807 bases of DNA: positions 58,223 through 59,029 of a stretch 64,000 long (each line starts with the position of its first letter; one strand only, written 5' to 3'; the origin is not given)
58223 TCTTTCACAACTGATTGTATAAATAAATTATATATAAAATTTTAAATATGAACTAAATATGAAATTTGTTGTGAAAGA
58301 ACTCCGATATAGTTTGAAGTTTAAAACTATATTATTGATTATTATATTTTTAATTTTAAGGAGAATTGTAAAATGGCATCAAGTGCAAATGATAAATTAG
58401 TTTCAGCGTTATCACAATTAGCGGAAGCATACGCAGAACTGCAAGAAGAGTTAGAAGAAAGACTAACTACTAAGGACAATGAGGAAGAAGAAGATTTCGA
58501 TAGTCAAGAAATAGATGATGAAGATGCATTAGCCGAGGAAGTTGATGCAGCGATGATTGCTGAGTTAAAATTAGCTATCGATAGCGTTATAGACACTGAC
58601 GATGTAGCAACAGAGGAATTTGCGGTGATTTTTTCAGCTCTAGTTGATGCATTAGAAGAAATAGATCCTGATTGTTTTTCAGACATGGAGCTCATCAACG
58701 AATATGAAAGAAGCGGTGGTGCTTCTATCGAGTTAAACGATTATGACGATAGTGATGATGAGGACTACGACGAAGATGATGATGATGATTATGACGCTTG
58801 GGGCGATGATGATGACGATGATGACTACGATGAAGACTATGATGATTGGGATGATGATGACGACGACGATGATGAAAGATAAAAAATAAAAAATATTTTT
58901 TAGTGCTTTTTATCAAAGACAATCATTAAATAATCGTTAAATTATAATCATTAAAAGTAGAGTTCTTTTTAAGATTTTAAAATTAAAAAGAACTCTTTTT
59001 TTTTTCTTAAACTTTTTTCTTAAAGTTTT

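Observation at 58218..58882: Hyper-acidic 169-aa protein (DNA-mimic-like composition) behind a promoter bracketed by a 16-bp perfect inverted repeat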

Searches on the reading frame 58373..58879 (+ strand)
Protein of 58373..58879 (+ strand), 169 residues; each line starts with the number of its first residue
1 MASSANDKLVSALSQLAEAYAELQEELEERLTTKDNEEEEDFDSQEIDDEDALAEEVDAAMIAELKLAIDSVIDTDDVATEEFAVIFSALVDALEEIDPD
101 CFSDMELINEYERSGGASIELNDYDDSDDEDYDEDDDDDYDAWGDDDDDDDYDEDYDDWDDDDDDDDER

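Call 6: search_protein_families(library=pfam, proteins=[window:58373-58879:+], max_evalue=1)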
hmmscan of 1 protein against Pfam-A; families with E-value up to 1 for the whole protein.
window:58373-58879:+ (169 aa): 0 families

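Call 7: search_protein_families(library=ncbifam, proteins=[window:58373-58879:+], max_evalue=1)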
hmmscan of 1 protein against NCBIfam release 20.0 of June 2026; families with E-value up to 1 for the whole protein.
window:58373-58879:+ (169 aa): 2 families
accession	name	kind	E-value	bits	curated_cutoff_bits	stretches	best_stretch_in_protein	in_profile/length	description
TIGR00538.1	hemN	equivalog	0.074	11.9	324.95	1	10-101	324-412/454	oxygen-independent coproporphyrinogen III oxidase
TIGR03717.1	R_switched_YjbE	subfamily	0.28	10.9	134.8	1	38-88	81-131/176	YjbE family putative metal transport protein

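Call 19: search_solved_structures(query=window:58373-58879:+, max_evalue=10)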
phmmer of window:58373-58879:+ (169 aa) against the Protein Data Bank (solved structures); distinct sequences matched with E-value up to 10: 2.
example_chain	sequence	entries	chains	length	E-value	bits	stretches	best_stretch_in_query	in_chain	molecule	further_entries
21ho_A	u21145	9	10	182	0.84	12.9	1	47-132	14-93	Ferritin heavy chain, N-terminally processed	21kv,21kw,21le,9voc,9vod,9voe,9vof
9von_A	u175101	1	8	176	1.2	12.5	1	47-132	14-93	Ferritin heavy chain, N-terminally processed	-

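Call 25: predict_structure(protein=window:58373-58879:+)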
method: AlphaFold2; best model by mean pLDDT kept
length: 169 residues; sequences in the alignment: 1
mean_pLDDT: 54.0   pTM: 0.28
mean pLDDT of the five models: 54.0, 53.8, 53.4, 52.2, 51.7
residues with pLDDT >= 90: 0; 70-90: 0; 50-70: 127; < 50: 42
segments of 3 or more residues with pLDDT < 50: 45-47, 76-78, 101-105, 113-124
pLDDT, mean of each block of 10 residues (from residue 1): 52 60 61 53 51 54 56 52 56 53 49 47 47 53 57 58 61
secondary structure, 60 per line:
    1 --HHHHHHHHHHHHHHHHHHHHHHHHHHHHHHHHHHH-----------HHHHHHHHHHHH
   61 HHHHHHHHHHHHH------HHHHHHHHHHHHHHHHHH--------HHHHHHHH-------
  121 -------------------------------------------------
elements in order: H3-37 H49-73 H80-97 H106-113
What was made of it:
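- Tried and rejected: The single-sequence AlphaFold2 model was poor (pLDDT 54, call 25).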

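Call 33: find_related_loci(query=A3, collection=genome_contigs, flank=5000)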
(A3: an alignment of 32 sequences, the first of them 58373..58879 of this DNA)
Query A3 (169 aa) in genome_contigs; peptide patterns used: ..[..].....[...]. (x = any residue, [..] = any of these).
60 stretches matched a pattern; 33 encode a relative of the query (tblastn E <= 1e-3); 33 distinct loci.
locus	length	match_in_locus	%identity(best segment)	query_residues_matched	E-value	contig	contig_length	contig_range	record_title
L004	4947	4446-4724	43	1-104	3e-20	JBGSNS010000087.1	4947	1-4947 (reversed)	MAG: Bdellovibrionota bacterium isolate JTS-AC261 k141_1023940, whole genome shotgun sequence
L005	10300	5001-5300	45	1-104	1e-17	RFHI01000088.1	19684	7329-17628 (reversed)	MAG: Candidatus Dadabacteria bacterium isolate J046 k99_410365, whole genome shotgun sequence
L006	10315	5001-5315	45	1-104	4e-17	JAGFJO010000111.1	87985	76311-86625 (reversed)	MAG: Deltaproteobacteria bacterium isolate mag.25 k127_1597635, whole genome shotgun sequence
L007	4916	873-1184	40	1-106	5e-17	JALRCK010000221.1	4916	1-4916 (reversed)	MAG: Deltaproteobacteria bacterium isolate HTM.30 NODE_221_length_4916_cov_3.338086, whole genome shotgun sequence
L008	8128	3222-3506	41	1-102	2e-16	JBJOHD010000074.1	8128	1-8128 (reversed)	MAG: Pseudomonadota bacterium isolate sharkriverslough_2019_sw_WHONDRS-S19S_0042_B_bin.30 scaffold_842509, whole genome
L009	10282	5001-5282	41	1-102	3e-16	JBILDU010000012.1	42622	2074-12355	MAG: Bdellovibrionota bacterium isolate ME2016-07-22_3300044628_group7_bin146 Rohwer_bin1162_scaffold_304_c1, whole geno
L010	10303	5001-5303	43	1-103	3e-16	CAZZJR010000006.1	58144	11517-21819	MAG TPA_asm: uncultured Bdellovibrionales bacterium isolate SRP124364_co1_356 genome assembly, contig: NODE_264_length_5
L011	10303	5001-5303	43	1-103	4e-16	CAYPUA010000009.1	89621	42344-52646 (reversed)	MAG TPA_asm: uncultured Bdellovibrionales bacterium isolate SRP193358_co1_85 genome assembly, contig: NODE_310_length_89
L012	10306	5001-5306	40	1-104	7e-16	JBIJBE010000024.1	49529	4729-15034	MAG: Bdellovibrionota bacterium isolate ME2006-08-03D11_3300047094_group2_bin168 Rohwer_bin1170_scaffold_32_c1, whole ge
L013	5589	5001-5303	42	1-103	8e-16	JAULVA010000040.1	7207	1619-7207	MAG: Bdellovibrionota bacterium isolate P_BDEL NODE_32629_length_7207_cov_0.823023, whole genome shotgun sequence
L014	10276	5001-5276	43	1-102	2e-15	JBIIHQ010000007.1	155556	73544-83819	MAG: Bdellovibrionota bacterium isolate ME2001-08-13pf_3300042453_group1_bin131 Rohwer_bin1193_scaffold_35_c1, whole gen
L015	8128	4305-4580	44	1-102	2e-15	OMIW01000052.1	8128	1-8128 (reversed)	Proteobacteria bacterium isolate AM_0729 genome assembly, contig: AM_0729_52, whole genome shotgun sequence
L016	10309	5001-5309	41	1-103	5e-15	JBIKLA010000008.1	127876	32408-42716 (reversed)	MAG: Bdellovibrionota bacterium isolate ME2014-08-19_3300042467_group5_bin109 Rohwer_bin1186_scaffold_33_c1, whole genom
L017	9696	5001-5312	39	1-106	7e-15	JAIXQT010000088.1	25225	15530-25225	MAG: Proteobacteria bacterium isolate C4_MAG_00039 pond_C4_MAG_00039_000000000151, whole genome shotgun sequence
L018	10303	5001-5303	43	1-107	1e-14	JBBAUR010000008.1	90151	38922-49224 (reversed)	MAG: Bdellovibrionota bacterium isolate EUL_302 ctg8-EUL_302, whole genome shotgun sequence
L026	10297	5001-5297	40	1-104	3e-16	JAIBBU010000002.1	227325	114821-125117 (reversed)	MAG: Oligoflexia bacterium isolate SSF28 NODE_544_length_227325_cov_7.395945, whole genome shotgun sequence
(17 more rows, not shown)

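Call 34: find_homologous_proteins(query=A3, max_evalue=0.001)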
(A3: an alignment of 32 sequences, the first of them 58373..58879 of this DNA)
Query A3 (32 sequences) (169 aa, profile of the alignment): 145 proteins with E <= 0.001 among 8000 candidates; the best 120 are listed.
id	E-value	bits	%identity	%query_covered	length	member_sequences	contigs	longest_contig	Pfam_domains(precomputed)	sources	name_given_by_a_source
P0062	1.0e-35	141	41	60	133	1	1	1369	-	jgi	jgi:hypothetical protein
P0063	1.1e-35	141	41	60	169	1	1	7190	-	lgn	-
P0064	2.4e-35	140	37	89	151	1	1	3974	-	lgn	-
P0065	2.6e-35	140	39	60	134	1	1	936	-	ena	-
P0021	1.7e-34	137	41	63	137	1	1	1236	-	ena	-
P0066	2.0e-34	137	43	58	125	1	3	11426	-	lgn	-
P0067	3.3e-34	136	44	60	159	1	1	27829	-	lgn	-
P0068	3.6e-34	136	32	100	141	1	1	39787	-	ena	-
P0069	3.9e-34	136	37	89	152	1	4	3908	-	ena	-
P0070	4.6e-34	136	42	60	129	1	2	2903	-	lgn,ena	-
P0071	4.8e-34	135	41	60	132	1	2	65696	-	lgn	-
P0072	5.0e-34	135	36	89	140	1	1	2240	-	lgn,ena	-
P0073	5.1e-34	135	43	58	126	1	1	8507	-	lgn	-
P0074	6.9e-34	135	32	96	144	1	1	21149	-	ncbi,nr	ncbi:MAG: hypothetical protein J0M12_07655 [Deltaproteobacteria bacterium]|nr:hypothetical protein [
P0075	7.3e-34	135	34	86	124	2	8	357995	-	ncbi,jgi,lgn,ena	jgi:hypothetical protein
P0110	8.5e-32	128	43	61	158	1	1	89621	-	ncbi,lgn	-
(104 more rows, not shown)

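Call 49: predict_structure(alignment_id=A4)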
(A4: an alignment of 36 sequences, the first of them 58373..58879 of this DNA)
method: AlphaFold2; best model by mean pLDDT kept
length: 169 residues; sequences in the alignment: 36
mean_pLDDT: 70.3   pTM: 0.32
mean pLDDT of the five models: 70.3, 69.5, 68.6, 64.3, 62.5
residues with pLDDT >= 90: 29; 70-90: 55; 50-70: 54; < 50: 31
segments of 3 or more residues with pLDDT < 50: 40-42, 121-130, 137-139, 149-154
pLDDT, mean of each block of 10 residues (from residue 1): 80 96 92 62 55 81 88 83 89 89 65 52 46 49 50 53 62
secondary structure, 60 per line:
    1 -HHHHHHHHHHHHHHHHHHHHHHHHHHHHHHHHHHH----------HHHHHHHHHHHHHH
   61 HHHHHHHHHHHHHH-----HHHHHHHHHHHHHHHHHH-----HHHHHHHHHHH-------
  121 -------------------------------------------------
elements in order: H2-36 H47-74 H80-97 H103-113
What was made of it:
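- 58373..58711 (+): N-terminal helical domain (aa 1-113): helices 2-36, 47-74, 80-97, 103-113, with an acidic linker at aa 37-46. AlphaFold2 with a 36-sequence alignment gives pLDDT 80-96 on the helices (call 49).
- On Ocr / ArdA anti-restriction DNA mimics: The acidic tail is predicted to be disordered (pLDDT 46-62, call 49).
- On RNA polymerase delta subunit (RpoE): The AlphaFold2 model is a helical hairpin or bundle without beta strands (call 49).
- Closest known: RNA polymerase delta subunit. Different: The fold here is all-helical (call 49).
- Closest known: Bacterial DNA-mimic proteins that bind HU or transcription factors. Different: Here most of the charge sits in a disordered tail (call 49).
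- Architecture: AlphaFold2 gives four confident helices and a disordered tail (call 49). The acidic part is disordered, not a rigid B-DNA-like surface (call 49).
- Tried and rejected: I rejected this because the motif does not fit either consensus and sits at a predicted helix-turn-helix junction (call 49).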

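Call 58: search_protein_families(library=pfam, alignment_id=A4, max_evalue=0.1)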
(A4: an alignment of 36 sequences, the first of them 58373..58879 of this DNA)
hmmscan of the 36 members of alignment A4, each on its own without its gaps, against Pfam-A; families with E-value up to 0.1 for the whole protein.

A. member 1, window:58373-58879:+ (169 aa): 0 families

B. families by the number of members that match (of 36 scanned): 28 families (the first 25 are shown)
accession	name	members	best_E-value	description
PF17889.6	NLRC4_HD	5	0.064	NLRC4 helical domain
PF21351.2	TetR_C_41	4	0.0032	Tetracyclin repressor-like, C-terminal domain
PF13339.11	AATF-Che1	3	0.039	Apoptosis antagonizing transcription factor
PF18829.7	Importin_rep_6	3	0.044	Importin repeat 6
PF05215.19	Spiralin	2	0.0014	Spiralin domain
PF03357.26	Snf7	2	0.0086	Snf7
PF17932.6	TetR_C_24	2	0.019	Tetracyclin repressor-like, C-terminal domain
PF13767.11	DUF4168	2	0.049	Domain of unknown function (DUF4168)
PF10273.14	WGG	1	0.0039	Pre-rRNA-processing protein TSR2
PF16088.10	BORCS7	1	0.016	BLOC-1-related complex sub-unit 7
PF00430.23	ATP-synt_B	1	0.017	ATP synthase B/B' CF(0)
PF07736.16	CM_1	1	0.022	Chorismate mutase type I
PF03286.19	Pox_Ag35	1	0.027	Pox virus Ag35 surface protein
PF14355.11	Abi_C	1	0.031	Abortive infection C-terminus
PF11704.13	Folliculin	1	0.037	Vesicle coat protein involved in Golgi to plasma membrane transport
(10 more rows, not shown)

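Call 59: search_protein_families(library=phrogs, proteins=[window:58373-58879:+, P0067, P0110, P0063], max_evalue=0.1)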
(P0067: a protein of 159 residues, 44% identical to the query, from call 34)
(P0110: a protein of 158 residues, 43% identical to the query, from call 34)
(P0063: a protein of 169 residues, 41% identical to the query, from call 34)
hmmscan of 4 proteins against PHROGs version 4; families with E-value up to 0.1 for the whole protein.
window:58373-58879:+ (169 aa): 0 families

P0067 (159 aa): 1 family
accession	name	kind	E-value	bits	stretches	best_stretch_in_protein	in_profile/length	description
phrog_5620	-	unknown function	0.099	13.6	0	7-41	22-56/60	-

P0110 (158 aa): 0 families

P0063 (169 aa): 0 families
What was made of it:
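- Tried and rejected: Pfam, NCBIfam and PHROGs on the window protein, and Pfam on 36 members, gave nothing consistent (calls 6, 7, 58, 59).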

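Call 60: search_solved_structures(query=A4, max_evalue=1)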
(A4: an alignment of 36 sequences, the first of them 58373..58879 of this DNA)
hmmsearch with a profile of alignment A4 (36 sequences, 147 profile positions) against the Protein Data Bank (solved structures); distinct sequences matched with E-value up to 1: 11.
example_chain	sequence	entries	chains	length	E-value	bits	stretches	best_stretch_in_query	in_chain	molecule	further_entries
5osh_C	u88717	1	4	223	0.083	16.2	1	28-103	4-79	Interaptin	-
5wyh_B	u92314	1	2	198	0.097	16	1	33-103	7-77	Interaptin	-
5oh5_A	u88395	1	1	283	0.1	15.9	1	31-103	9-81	RidL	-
5oh6_A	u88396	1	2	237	0.19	15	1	41-103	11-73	Interaptin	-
1fnj_A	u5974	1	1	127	0.37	14.1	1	47-90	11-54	PROTEIN (CHORISMATE MUTASE)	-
1fnk_A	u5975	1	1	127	0.37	14.1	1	47-90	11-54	PROTEIN (CHORISMATE MUTASE)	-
3zop_A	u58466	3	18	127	0.38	14.1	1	47-90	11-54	CHORISMATE MUTASE AROH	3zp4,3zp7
1com_A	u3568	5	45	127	0.38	14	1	47-90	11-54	CHORISMATE MUTASE | PROTEIN (CHORISMATE MUTASE) | CHORISMATE MUTASE AROH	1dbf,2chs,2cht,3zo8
5ot4_A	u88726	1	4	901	0.55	13.5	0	32-102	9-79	Interaptin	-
8urq_A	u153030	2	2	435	0.81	13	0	89-131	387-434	Meiosis-specific protein SPO11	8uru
6vlb_A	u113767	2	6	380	0.85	12.9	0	59-97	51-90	UDP-N-acetylglucosamine 2-epimerase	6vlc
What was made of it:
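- On Folded bacterial DNA mimics (DMP19, DMP12, HI1450): phmmer and profile searches of PDB sequences gave E above 0.08 (calls 19, 60).
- Closest known: Bacterial DNA-mimic proteins that bind HU or transcription factors. Different: No sequence or profile match to any solved structure (calls 19, 60).
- Tried and rejected: PDB sequence and profile searches gave nothing below E = 0.08 (calls 19, 60).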

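Call 61: fold_search(model_id=the predicted structure, library=pdb)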
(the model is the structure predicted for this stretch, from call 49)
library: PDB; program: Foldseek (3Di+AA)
matches with E <= 10: 1; with E <= 0.001: 0
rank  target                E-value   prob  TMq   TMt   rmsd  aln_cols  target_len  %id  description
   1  9dvi_B                9.7e+00  0.02  0.16  0.12  22.5       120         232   25  Hetero-hexameric Hsp70-Hsp40-DafA complex (released 2025-10-22)

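Call 62: fold_search(model_id=the predicted structure, library=viral)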
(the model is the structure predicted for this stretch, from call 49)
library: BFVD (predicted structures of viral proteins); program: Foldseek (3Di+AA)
matches with E <= 10: 2; with E <= 0.001: 0
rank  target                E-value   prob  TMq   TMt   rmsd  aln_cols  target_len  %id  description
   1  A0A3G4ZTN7            1.4e+00  0.08  0.20  0.14  41.4       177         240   24  Uncharacterized protein [Edafosvirus sp.]
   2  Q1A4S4                9.8e+00  0.03  0.17  0.08  16.0        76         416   21  Uncharacterized protein [Choristoneura occidentalis granulovirus]

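Call 64: search_protein_families(library=pfam, proteins=[L026:3830-4498:-, L005:3987-4667:-, L015:3219-3911:-], max_evalue=0.01)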
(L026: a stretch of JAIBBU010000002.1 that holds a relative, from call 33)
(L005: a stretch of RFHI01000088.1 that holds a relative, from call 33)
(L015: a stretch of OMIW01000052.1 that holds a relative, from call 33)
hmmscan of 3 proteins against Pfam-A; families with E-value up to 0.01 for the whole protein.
L026:3830-4498:- (222 aa): 0 families

L005:3987-4667:- (226 aa): 0 families

L015:3219-3911:- (230 aa): 0 families

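Call 70: find_encoding_contigs(protein=window:58373-58879:+, flank=10000, max_places=6)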
Protein window:58373-58879:+ (169 aa): 1 contig read that carries it; 1 place shown.
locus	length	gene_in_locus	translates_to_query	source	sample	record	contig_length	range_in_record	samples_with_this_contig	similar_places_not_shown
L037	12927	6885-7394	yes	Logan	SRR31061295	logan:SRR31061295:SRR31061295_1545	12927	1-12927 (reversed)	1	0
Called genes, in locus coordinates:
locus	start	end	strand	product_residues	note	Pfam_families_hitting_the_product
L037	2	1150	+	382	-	?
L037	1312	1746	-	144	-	-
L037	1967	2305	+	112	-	-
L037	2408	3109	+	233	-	-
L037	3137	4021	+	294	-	PF00590:TP_methylase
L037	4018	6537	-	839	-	PF13491:FtsK_4TM, PF17854:FtsK_alpha, PF01580:FtsK_SpoIIIE, PF09397:FtsK_gamma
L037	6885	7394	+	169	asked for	-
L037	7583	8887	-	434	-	PF05221:AdoHcyase, PF00670:AdoHcyase_NAD, PF02826:2-Hacid_dh_C, PF07991:KARI_N (weak)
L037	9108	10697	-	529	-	PF00089:Trypsin, PF13365:Trypsin_2, PF00595:PDZ (weak), PF13180:PDZ_2 (weak), PF17820:PDZ_6 (weak)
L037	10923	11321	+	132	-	-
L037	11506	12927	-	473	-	?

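Call 94: find_related_loci(query=A3, collection=viral_contigs, flank=3000)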
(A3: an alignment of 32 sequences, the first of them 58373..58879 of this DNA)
Query A3 (169 aa) in viral_contigs; peptide patterns used: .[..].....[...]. (x = any residue, [..] = any of these).
22 stretches matched a pattern, but none encodes a relative of the query by tblastn (E <= 1e-3).
